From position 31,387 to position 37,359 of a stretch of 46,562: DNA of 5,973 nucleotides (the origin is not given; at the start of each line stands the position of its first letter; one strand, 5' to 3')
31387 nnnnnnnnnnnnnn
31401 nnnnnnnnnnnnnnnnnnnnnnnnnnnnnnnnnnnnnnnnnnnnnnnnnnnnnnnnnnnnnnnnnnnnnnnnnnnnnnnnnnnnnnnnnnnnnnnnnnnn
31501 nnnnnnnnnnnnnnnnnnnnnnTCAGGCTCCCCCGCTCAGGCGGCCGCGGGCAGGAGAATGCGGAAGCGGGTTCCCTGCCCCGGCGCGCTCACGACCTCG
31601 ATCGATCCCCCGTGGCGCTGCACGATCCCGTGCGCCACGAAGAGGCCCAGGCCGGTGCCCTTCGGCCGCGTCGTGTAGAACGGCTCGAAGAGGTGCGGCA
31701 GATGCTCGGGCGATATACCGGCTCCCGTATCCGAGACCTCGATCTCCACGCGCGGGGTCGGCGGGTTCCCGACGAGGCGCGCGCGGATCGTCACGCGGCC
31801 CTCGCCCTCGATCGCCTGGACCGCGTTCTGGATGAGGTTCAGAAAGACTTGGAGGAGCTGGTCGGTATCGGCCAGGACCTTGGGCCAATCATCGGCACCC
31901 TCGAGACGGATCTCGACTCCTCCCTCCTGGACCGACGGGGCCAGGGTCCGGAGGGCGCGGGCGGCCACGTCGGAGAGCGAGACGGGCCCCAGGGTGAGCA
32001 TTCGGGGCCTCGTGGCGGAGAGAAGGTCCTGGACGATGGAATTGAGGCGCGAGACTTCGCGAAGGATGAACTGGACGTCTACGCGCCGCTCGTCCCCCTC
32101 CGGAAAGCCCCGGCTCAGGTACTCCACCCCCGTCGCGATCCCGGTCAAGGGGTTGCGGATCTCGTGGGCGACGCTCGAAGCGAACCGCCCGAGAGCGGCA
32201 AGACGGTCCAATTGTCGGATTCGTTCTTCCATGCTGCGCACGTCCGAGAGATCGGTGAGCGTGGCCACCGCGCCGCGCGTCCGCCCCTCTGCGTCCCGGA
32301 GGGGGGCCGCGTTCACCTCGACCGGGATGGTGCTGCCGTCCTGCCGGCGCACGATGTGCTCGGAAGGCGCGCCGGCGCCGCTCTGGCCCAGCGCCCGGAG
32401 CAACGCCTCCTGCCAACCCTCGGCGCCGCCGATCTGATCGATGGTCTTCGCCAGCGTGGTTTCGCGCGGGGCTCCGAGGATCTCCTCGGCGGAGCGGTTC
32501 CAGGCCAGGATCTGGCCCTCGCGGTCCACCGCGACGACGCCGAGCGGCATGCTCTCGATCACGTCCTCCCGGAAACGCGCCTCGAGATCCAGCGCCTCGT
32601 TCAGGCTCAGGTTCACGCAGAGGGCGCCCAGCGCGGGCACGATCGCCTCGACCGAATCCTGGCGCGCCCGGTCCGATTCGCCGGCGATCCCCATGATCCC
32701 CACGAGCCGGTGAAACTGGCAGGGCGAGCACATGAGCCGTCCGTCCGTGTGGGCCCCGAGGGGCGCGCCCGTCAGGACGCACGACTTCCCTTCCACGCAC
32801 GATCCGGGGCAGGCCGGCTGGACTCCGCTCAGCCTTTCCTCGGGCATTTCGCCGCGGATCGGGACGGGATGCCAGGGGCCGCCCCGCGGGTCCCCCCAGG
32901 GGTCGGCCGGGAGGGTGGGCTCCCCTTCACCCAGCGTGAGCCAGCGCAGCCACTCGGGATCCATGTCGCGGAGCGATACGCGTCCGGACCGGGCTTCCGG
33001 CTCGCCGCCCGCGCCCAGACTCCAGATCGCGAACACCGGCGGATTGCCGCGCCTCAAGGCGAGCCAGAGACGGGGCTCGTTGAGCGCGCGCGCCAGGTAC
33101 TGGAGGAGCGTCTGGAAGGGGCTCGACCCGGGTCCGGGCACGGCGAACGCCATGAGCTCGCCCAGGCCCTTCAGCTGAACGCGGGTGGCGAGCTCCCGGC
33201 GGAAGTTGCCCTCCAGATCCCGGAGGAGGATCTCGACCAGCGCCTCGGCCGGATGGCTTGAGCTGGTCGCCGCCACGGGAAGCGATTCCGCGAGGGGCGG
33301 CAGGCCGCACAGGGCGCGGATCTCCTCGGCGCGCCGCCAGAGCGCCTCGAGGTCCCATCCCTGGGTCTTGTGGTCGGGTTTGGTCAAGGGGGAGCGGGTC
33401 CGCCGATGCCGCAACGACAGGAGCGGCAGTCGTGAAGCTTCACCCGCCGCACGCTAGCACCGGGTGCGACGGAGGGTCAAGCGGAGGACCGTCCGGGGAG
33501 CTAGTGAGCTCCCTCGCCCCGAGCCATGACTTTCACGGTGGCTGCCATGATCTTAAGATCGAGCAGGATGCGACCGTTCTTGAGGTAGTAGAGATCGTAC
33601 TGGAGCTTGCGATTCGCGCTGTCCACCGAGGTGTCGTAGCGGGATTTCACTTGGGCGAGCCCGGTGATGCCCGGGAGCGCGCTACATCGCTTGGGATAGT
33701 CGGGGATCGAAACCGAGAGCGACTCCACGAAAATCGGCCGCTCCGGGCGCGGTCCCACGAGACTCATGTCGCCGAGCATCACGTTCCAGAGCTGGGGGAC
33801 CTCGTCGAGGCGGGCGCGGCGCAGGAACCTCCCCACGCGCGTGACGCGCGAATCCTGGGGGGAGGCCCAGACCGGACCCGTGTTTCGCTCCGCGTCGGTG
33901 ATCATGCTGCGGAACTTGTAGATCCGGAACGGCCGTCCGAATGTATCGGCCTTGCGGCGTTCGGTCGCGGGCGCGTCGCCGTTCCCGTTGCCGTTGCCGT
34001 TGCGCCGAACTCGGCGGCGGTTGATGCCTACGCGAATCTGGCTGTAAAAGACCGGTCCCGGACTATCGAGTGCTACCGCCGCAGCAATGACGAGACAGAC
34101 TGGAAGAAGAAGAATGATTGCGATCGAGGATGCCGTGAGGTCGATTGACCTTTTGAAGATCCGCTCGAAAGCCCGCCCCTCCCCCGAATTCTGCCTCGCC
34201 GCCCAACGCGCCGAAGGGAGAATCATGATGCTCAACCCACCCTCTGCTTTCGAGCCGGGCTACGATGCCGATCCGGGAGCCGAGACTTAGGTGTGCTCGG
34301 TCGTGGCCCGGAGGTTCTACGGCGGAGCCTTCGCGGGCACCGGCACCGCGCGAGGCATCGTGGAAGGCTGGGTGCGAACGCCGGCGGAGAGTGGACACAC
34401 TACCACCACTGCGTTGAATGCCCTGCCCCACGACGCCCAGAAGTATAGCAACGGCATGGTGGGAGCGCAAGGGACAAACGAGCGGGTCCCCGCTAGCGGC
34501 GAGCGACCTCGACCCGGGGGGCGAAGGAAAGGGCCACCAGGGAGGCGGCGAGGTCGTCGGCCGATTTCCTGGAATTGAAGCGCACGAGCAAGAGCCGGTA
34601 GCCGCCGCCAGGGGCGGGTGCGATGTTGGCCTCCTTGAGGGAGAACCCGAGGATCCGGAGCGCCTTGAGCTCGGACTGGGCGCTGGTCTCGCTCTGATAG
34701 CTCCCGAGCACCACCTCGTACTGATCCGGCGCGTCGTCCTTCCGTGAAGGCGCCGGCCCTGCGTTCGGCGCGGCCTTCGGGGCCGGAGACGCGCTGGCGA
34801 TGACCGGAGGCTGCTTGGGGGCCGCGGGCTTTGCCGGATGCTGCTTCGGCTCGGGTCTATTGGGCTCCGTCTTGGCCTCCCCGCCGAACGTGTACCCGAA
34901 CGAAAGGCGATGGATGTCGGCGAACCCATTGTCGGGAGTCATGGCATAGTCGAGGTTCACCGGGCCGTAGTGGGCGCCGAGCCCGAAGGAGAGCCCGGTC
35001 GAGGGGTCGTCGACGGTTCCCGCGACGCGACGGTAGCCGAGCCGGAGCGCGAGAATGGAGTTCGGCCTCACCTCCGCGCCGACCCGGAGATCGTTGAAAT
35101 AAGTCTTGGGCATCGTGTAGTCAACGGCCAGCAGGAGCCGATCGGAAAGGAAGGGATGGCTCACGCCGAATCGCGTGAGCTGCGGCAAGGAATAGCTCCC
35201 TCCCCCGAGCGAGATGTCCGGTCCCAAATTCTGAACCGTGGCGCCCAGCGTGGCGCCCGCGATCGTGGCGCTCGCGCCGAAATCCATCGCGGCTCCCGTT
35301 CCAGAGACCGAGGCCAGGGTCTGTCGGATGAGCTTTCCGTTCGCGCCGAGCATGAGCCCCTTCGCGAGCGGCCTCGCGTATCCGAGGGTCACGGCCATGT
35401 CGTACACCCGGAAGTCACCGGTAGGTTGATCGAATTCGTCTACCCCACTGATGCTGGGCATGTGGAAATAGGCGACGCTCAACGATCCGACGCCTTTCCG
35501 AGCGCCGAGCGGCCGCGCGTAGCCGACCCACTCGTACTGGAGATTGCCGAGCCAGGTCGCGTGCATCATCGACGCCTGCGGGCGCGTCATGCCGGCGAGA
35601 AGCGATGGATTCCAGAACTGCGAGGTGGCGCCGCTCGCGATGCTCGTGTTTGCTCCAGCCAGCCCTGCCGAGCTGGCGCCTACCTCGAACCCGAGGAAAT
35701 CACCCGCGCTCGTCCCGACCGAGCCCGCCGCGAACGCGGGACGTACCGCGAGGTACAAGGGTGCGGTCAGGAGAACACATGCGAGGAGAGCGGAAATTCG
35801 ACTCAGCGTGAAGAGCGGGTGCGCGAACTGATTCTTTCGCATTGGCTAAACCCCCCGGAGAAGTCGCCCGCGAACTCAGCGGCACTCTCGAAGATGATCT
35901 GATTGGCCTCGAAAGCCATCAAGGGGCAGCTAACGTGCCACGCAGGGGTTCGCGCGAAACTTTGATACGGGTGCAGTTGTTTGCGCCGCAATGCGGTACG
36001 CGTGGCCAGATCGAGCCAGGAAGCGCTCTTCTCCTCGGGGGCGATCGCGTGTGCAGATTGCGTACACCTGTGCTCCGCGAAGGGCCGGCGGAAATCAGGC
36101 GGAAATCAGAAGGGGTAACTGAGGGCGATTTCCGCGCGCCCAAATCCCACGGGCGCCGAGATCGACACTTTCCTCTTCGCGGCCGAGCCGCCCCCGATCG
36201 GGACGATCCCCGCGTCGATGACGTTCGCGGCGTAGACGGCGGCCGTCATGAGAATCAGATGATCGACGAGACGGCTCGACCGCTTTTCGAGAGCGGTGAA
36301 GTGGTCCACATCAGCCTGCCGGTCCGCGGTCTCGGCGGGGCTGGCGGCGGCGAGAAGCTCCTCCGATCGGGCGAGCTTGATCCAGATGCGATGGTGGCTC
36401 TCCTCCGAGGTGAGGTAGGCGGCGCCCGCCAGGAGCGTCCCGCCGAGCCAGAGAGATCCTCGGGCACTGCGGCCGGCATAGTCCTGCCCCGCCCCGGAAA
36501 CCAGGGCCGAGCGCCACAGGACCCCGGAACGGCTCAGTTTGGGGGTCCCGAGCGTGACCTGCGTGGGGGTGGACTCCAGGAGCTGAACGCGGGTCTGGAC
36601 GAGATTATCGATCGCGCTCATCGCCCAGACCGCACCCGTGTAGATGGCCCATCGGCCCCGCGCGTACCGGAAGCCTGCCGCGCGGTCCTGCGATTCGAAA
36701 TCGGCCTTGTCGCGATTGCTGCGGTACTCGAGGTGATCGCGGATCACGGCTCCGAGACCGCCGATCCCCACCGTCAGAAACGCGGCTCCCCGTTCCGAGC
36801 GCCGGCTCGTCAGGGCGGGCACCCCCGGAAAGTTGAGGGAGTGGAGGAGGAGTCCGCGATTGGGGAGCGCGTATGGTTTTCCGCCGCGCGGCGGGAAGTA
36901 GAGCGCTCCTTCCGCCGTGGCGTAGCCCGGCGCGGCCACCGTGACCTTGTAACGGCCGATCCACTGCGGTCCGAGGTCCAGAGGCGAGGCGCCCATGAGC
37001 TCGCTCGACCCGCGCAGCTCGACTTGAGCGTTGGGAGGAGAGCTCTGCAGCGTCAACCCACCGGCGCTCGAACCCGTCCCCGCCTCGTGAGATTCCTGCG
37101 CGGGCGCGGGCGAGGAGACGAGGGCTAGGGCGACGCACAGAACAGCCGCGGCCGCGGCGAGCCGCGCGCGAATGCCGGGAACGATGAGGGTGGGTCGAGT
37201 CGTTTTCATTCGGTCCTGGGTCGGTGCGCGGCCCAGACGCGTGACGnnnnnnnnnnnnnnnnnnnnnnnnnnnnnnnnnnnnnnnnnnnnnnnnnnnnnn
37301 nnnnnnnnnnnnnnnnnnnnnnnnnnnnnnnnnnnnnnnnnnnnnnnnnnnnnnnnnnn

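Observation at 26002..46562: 20-kb single-strand envelope locus mixing exosortase-locus marker genes with T9SS-type cargo and a PorV-like gene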

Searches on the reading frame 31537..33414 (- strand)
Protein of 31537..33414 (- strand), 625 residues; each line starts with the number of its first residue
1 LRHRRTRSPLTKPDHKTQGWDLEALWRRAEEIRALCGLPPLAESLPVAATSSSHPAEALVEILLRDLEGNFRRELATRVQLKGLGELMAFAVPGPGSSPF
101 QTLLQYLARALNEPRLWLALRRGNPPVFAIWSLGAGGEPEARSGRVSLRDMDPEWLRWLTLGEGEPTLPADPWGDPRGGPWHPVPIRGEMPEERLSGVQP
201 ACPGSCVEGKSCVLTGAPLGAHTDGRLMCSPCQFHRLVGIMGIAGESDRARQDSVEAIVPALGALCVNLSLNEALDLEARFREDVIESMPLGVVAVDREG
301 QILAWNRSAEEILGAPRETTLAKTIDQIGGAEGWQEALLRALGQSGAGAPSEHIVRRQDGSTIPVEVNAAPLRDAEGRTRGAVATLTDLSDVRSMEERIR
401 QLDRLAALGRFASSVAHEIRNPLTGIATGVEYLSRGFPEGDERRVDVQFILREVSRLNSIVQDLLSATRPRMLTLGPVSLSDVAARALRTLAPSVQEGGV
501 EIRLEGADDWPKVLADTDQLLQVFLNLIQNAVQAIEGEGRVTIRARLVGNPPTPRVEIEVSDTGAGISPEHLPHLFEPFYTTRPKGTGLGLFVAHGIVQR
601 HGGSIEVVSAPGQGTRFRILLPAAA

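Call 6: search_protein_families(library=ncbifam, proteins=[window:31537-33414:-], max_evalue=0.01)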
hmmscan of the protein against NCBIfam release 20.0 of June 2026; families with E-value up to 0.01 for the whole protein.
window:31537-33414:- (625 aa): 87 families (the best 25 are shown)
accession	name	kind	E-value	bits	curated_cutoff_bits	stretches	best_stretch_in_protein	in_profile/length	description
NF008468.0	PRK11360.1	equivalog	8.1e-90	301.9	646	1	272-623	260-608/616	two-component system sensor histidine kinase AtoS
NF007688.0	PRK10364.1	equivalog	1.5e-62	211.9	479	1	393-624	225-452/460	two-component system sensor histidine kinase ZraS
NF052574.1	HisKinEspCMyxo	equivalog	1e-53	182.7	1200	1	296-624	304-638/785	serine histidine kinase EspC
NF010411.0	PRK13837.1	equivalog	1.3e-53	182.2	647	1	390-623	432-675/828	two-component system VirA-like sensor kinase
NF052573.1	HisKinEspAMyxo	equivalog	4.5e-50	170.5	1400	1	278-624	252-612/755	serine histidine kinase EspA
NF046044.1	PnpS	equivalog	6.4e-48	163.7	400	1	278-622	53-390/390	two-component system histidine kinase PnpS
NF046020.1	HisKinCckABruc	equivalog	3.3e-42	144.3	1000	1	278-623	345-707/868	cell cycle histidine kinase CckA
TIGR02966.1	phoR_proteo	equivalog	1.2e-41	142.8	334.2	1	283-620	9-332/333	phosphate regulon sensor histidine kinase PhoR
NF033092.0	HK_WalK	equivalog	1.3e-39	136.3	725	1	275-622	253-593/594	cell wall metabolism sensor histidine kinase WalK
NF046026.1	HisKinCckACaul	equivalog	1.9e-38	132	1000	1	380-624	274-533/678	cell cycle histidine kinase CckA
NF038348.1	T2SS_HK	subfamily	2.6e-34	118.6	450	1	456-622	410-572/574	histidine kinase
NF053867.1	SprKinKinDBac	equivalog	2.9e-34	118.4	775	1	400-624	278-498/500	sporulation kinase KinD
NF047466.1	hybrid_RR_LvrB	exception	1e-33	117.1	500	1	394-623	138-376/377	hybrid histidine kinase/response regulator LvrB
NF047497.1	HK_LIC_12097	equivalog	3.3e-32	111.6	500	1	365-623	108-366/367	LIC_12097 family sensor histidine kinase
NF040691.1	MtrAB_MtrB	equivalog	3.4e-32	112.1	450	1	393-624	255-493/507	MtrAB system histidine kinase MtrB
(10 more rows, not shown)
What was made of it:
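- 31537..33414 (-): Soluble PAS histidine kinase with a conserved 270-aa N-terminal domain carrying four invariant cysteines. Best NCBIfam hit is AtoS; the kinase core aligns to PrsK positions 464-679 at 100 bits (call 6).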

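Call 7: search_protein_families(library=pfam, proteins=[window:31537-33414:-], max_evalue=0.01)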
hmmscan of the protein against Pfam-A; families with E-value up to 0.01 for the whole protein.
window:31537-33414:- (625 aa): 10 families
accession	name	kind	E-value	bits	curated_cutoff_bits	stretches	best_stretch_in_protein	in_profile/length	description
PF02518.31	HATPase_c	-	5.2e-29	101.4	26.4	1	516-624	2-110/111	Histidine kinase-, DNA gyrase B-, and HSP90-like ATPase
PF00989.32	PAS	-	8.7e-15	55.2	22.6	1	282-388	3-112/113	PAS fold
PF00512.31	HisKA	-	6.3e-14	52.2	26.9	1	408-469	2-62/66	His Kinase A (phospho-acceptor) domain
PF08448.16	PAS_4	-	1.7e-12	48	23.1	1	287-393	2-109/110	PAS fold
PF13426.13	PAS_9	-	3.1e-12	47.1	27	1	292-391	3-103/103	PAS domain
PF13188.13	PAS_8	-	1.3e-06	28.5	21.8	1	284-320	5-43/65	PAS domain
PF12860.13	PAS_7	-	8.9e-06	26.3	27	1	286-396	1-114/115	PAS fold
PF13596.12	PAS_10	-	0.00051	21.1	22.1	1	286-389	5-105/106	PAS domain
PF13581.12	HATPase_c_2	-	0.004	17.6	27.4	0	526-601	42-112/127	Histidine kinase-like ATPase domain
PF08447.18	PAS_3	-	0.0091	16.7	25.6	0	303-384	2-87/89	PAS fold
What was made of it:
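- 31537..33414 (-): PAS, HisKA and HATPase_c (call 7).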

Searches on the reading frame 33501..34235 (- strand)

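Call 6: search_protein_families(library=ncbifam, proteins=[window:33501-34235:-], max_evalue=0.01)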
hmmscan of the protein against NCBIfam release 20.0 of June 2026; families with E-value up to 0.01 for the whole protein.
window:33501-34235:- (244 aa): 10 families
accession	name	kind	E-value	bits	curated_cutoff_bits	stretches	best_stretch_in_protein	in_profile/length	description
TIGR03025.1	EPS_sugtrans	subfamily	9.8e-83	278.8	295.55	2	100-243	303-444/445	exopolysaccharide biosynthesis polyprenyl glycosylphosphotransferase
TIGR03013.1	EpsB_2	subfamily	2.6e-74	250.9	393.35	2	99-243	299-442/443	TIGR03013 family XrtA/PEP-CTERM system glycosyltransferase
TIGR03023.1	WcaJ_sugtrans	equivalog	7.2e-70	236.5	410.75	2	100-243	308-452/453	undecaprenyl-phosphate glucose phosphotransferase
TIGR03022.1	WbaP_sugtrans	subfamily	9.3e-49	166.9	403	2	127-243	345-455/456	undecaprenyl-phosphate galactose phosphotransferase WbaP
NF007518.0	PRK10124.1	equivalog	5.3e-40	137.5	684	2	99-234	318-454/464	undecaprenyl-phosphate glucose phosphotransferase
NF052601.1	undeca_RfbP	equivalog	6.2e-40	137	330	2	127-237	131-235/244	undecaprenyl-phosphate galactose phosphotransferase family protein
NF050817.1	PolSacchBiosHfsE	equivalog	2e-37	129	750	2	103-236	320-458/467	polysaccharide biosynthesis protein HfsE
NF041877.1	EPS_EpsZ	equivalog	9.3e-36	123.4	800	2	95-243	306-458/459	exopolysaccharide biosynthesis polyisoprenyl-phosphate hexose-1-phosphate transferase EpsZ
NF011751.0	PRK15204.1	equivalog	2.6e-27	95.6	907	1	126-243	364-475/476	undecaprenyl-phosphate galactose phosphotransferase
NF045514.1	glycotran_HepC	equivalog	1.6e-20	73.4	140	2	100-164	162-211/220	heterocyst development glycosyltransferase HepC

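Call 7: search_protein_families(library=pfam, proteins=[window:33501-34235:-], max_evalue=0.01)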
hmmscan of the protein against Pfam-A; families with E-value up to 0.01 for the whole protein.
window:33501-34235:- (244 aa): 1 family
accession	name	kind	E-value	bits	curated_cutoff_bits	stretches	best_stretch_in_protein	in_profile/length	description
PF02397.22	Bac_transf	-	4.5e-60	202.7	27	2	97-238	43-178/179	Bacterial sugar transferase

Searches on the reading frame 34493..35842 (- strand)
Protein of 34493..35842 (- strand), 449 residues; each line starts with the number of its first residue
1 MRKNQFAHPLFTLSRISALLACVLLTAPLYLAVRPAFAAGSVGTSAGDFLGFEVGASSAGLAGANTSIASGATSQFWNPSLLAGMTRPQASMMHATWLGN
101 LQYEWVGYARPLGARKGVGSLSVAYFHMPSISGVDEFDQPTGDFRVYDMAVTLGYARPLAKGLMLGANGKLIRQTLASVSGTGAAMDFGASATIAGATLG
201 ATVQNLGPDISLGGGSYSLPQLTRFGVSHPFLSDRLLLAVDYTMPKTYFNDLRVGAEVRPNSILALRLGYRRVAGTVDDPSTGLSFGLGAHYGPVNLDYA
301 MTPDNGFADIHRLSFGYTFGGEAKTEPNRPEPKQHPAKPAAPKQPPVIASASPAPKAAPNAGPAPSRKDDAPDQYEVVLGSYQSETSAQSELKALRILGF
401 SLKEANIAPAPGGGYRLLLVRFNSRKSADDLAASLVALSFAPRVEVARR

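Call 6: search_protein_families(library=ncbifam, proteins=[window:34493-35842:-], max_evalue=0.01)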
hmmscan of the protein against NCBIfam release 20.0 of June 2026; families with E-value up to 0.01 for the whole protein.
window:34493-35842:- (449 aa): 4 families
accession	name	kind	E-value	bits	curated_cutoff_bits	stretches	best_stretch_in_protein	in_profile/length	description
NF033709.1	PorV_fam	subfamily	3.7e-44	151.6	90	1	45-319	2-326/326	PorV/PorQ family protein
NF033711.1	T9SS_PorQ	equivalog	2.6e-24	85.9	220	1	36-228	17-210/335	type IX secretion system protein PorQ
NF052325.1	PorVQ2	equivalog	2.7e-16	59.4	325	1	32-205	12-197/354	putative type IX sorting system protein PorV2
NF033710.1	T9SS_OM_PorV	equivalog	1.7e-12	47.2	250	1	43-233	22-233/367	type IX secretion system outer membrane channel protein PorV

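Call 7: search_protein_families(library=pfam, proteins=[window:34493-35842:-], max_evalue=0.01)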
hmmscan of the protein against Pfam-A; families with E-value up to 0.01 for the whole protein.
window:34493-35842:- (449 aa): 1 family
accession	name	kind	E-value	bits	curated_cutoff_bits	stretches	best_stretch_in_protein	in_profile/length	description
PF05036.18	SPOR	-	1.6e-05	25.6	21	1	372-436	2-65/76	SPOR domain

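Call 58: search_solved_structures(query=window:34493-35842:-, max_evalue=1)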
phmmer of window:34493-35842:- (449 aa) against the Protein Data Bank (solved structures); distinct sequences matched with E-value up to 1: 1.
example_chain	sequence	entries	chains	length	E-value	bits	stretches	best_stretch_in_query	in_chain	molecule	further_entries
1dd3_A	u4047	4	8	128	0.27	13.2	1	347-432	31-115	50S RIBOSOMAL PROTEIN L7/L12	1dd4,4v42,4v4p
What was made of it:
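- The barrel fails the PorV and PorQ equivalog cutoffs and has no PDB sequence match (calls 6, 58).
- Tried and rejected: It found nothing useful (call 58).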

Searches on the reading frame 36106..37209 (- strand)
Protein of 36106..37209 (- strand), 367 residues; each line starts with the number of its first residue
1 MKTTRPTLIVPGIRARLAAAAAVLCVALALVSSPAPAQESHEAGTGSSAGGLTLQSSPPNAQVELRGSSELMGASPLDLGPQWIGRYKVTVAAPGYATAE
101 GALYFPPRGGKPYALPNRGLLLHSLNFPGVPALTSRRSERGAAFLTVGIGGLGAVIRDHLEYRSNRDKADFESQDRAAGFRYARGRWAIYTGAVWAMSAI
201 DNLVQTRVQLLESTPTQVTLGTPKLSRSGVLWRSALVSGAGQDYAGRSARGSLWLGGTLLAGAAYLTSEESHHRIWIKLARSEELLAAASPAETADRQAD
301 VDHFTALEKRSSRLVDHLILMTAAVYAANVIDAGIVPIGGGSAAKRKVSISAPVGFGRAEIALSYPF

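Call 6: search_protein_families(library=ncbifam, proteins=[window:36106-37209:-], max_evalue=0.01)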
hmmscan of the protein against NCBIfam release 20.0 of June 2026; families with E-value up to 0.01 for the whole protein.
window:36106-37209:- (367 aa): 0 families

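Call 7: search_protein_families(library=pfam, proteins=[window:36106-37209:-], max_evalue=0.01)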
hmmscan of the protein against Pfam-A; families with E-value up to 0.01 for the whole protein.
window:36106-37209:- (367 aa): 2 families
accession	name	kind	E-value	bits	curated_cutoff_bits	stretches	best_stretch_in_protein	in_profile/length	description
PF18935.5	DUF5683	-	1.2e-09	38.7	26.7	1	228-334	6-110/151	Family of unknown function (DUF5683)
PF08308.17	PEGA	-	4.1e-05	23.9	20.8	1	50-102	2-52/71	PEGA domain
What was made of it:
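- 36106..37209 (-): Secreted PEGA plus DUF5683 protein. PF08308 23.9 bits; PF18935 38.7 bits (call 7).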
